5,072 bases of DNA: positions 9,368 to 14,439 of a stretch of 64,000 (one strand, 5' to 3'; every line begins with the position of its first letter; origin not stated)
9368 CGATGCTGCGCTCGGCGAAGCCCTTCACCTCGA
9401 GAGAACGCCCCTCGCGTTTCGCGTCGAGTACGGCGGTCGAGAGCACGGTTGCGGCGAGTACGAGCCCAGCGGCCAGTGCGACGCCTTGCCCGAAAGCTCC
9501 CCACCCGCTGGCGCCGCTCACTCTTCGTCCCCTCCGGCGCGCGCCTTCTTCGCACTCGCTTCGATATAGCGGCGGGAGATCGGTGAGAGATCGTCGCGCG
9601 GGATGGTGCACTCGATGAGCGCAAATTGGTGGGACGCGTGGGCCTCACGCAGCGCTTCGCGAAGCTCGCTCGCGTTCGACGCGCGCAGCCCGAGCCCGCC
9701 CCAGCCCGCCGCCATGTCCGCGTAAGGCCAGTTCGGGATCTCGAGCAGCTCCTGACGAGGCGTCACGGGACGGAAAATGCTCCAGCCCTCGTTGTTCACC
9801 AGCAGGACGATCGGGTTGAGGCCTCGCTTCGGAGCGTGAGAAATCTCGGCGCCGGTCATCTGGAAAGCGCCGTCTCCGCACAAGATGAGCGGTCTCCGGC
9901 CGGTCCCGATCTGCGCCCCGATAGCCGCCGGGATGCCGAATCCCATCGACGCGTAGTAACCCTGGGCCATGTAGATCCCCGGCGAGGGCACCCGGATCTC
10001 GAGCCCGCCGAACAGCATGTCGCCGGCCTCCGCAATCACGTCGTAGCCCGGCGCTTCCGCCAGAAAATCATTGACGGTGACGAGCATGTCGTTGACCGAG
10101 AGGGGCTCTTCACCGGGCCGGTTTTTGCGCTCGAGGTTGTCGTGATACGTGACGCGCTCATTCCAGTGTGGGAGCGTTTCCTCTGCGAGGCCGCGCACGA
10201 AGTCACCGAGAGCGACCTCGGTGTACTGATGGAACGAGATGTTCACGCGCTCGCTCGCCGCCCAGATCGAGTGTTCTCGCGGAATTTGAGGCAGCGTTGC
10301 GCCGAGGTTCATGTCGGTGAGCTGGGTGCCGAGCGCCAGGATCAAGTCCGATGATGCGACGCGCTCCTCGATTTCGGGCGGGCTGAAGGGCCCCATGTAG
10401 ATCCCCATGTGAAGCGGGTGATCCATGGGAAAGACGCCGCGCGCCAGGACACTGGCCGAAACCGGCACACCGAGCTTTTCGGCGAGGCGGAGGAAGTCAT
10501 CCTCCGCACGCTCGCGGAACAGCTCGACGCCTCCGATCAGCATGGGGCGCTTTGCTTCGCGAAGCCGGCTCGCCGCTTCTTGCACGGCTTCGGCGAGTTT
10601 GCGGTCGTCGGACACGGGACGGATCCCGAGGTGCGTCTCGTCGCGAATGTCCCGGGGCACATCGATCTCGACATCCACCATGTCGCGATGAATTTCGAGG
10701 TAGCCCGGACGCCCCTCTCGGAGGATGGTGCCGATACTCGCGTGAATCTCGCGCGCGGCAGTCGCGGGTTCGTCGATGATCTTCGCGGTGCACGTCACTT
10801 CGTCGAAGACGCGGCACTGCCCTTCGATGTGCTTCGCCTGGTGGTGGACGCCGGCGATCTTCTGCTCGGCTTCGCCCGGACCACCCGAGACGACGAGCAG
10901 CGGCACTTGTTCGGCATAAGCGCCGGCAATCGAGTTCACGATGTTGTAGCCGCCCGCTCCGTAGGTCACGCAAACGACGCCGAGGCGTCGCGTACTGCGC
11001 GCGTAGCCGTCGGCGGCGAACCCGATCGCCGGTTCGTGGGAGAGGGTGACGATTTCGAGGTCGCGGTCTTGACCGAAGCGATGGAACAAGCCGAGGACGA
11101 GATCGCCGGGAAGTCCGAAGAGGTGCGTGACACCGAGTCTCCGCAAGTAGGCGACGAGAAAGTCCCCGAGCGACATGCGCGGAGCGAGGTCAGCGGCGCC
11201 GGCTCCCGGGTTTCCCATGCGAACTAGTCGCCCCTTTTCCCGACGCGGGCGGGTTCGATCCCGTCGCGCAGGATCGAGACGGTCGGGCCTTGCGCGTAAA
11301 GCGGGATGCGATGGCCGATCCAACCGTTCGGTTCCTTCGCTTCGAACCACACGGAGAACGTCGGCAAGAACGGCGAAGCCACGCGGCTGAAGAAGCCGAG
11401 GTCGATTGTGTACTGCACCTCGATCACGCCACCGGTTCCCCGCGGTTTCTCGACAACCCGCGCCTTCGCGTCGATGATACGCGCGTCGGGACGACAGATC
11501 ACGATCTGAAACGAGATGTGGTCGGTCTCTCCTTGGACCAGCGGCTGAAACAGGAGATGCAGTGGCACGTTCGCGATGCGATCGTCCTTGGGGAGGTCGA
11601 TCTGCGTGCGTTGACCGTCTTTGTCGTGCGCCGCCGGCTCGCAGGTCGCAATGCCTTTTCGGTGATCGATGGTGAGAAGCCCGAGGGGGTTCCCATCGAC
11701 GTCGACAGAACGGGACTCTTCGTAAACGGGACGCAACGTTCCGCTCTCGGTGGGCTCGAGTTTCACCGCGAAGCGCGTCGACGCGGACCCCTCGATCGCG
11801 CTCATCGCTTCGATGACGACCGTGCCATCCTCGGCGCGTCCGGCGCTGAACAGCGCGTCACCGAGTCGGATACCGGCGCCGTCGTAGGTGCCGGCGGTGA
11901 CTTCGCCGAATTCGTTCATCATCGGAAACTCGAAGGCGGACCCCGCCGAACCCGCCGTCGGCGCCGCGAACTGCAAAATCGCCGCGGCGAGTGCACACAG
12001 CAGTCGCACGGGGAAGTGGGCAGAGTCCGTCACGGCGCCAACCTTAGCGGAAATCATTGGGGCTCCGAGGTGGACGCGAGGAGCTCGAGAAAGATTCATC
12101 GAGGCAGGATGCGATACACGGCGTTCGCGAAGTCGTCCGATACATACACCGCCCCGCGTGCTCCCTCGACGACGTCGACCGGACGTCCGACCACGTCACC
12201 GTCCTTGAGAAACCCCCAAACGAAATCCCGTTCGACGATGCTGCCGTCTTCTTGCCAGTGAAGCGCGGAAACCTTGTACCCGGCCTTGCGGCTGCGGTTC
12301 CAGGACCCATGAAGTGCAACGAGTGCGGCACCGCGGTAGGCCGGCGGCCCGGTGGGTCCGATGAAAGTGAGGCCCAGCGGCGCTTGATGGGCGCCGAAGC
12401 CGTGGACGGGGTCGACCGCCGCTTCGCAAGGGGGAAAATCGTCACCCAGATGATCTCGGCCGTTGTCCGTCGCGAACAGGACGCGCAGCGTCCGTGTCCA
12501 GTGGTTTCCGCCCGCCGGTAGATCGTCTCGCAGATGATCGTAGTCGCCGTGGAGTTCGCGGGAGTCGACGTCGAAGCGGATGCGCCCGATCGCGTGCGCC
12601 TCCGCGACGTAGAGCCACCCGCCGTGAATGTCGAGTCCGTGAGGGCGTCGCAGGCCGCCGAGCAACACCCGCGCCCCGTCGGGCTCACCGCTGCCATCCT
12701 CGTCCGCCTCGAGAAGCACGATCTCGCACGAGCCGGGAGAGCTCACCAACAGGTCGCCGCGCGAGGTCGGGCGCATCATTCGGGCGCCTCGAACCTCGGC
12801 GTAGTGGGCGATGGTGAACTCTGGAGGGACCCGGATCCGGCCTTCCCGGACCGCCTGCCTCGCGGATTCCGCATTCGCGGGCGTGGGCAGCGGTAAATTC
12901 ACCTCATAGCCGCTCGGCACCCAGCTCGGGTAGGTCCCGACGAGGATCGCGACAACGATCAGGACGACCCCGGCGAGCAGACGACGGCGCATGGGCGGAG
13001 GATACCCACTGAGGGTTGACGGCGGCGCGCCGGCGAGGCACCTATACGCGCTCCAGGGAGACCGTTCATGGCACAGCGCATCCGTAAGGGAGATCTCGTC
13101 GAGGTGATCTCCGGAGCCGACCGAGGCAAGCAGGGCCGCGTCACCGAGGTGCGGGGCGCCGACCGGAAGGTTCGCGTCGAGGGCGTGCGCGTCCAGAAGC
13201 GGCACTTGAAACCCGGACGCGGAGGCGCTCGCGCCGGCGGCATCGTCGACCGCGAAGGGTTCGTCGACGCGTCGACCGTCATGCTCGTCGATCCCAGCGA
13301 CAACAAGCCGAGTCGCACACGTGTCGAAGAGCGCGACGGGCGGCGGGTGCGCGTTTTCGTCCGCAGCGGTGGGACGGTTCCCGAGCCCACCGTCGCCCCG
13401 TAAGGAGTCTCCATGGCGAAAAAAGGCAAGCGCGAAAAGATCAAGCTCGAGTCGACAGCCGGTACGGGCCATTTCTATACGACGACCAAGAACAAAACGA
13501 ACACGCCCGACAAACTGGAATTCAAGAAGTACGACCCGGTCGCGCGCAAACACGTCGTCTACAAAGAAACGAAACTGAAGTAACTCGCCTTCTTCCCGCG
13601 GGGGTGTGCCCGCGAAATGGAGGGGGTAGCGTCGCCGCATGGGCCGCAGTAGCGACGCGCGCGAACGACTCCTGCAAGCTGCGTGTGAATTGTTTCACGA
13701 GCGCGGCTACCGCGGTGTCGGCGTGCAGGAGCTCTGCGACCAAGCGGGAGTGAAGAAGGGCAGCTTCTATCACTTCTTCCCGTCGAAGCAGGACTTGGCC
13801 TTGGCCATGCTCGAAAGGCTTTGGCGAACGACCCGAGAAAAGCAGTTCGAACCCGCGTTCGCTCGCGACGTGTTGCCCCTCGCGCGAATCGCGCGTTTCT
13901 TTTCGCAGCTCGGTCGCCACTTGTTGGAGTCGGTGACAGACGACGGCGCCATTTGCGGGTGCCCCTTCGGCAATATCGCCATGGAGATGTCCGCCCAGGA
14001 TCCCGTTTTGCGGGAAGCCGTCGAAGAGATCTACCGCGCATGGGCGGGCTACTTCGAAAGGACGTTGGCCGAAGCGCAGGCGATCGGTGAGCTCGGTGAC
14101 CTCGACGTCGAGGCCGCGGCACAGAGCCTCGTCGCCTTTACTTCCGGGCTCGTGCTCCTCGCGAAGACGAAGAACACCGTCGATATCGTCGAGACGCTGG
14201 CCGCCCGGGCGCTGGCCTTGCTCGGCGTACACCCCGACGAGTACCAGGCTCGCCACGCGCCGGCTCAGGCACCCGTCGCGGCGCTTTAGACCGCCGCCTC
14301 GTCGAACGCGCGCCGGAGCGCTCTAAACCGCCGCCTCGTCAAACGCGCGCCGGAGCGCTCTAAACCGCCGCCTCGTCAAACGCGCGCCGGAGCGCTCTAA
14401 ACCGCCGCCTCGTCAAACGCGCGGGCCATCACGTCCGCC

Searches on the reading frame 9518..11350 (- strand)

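Call 20: search_protein_families(library=pfam, proteins=[window:9518-11350:-], max_evalue=0.01)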
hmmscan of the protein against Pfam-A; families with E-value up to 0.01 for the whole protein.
window:9518-11350:- (610 aa): 3 families
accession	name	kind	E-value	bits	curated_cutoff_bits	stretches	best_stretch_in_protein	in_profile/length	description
PF02776.23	TPP_enzyme_N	-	4.2e-30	104.4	26.8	1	59-169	1-107/119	Thiamine pyrophosphate enzyme, N-terminal TPP binding domain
PF00205.28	TPP_enzyme_M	-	8.9e-25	87.4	30.4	1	256-371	1-116/137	Thiamine pyrophosphate enzyme, central domain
PF02775.26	TPP_enzyme_C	-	3.7e-24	85.7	21.9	1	453-581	14-151/151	Thiamine pyrophosphate enzyme, C-terminal TPP binding domain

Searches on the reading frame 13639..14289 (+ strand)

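Call 20: search_protein_families(library=pfam, proteins=[window:13639-14289:+], max_evalue=0.01)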
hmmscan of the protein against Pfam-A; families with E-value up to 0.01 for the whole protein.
window:13639-14289:+ (216 aa): 4 families
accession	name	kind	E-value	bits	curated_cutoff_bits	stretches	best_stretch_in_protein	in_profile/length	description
PF00440.29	TetR_N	-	2e-17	63.2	24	1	11-57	1-47/47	Bacterial regulatory proteins, tetR family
PF16925.10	TetR_C_13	-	1.4e-16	61.3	27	1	94-184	11-102/109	Tetracyclin repressor-like, C-terminal domain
PF21993.1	TetR_C_13_2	-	2e-12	47.7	27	1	89-188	6-101/103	Transcriptional regulator LmrA/YxaF-like, C-terminal domain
PF13977.11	TetR_C_6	-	5.7e-07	30.2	27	1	116-178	31-93/115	BetI-type transcriptional repressor, C-terminal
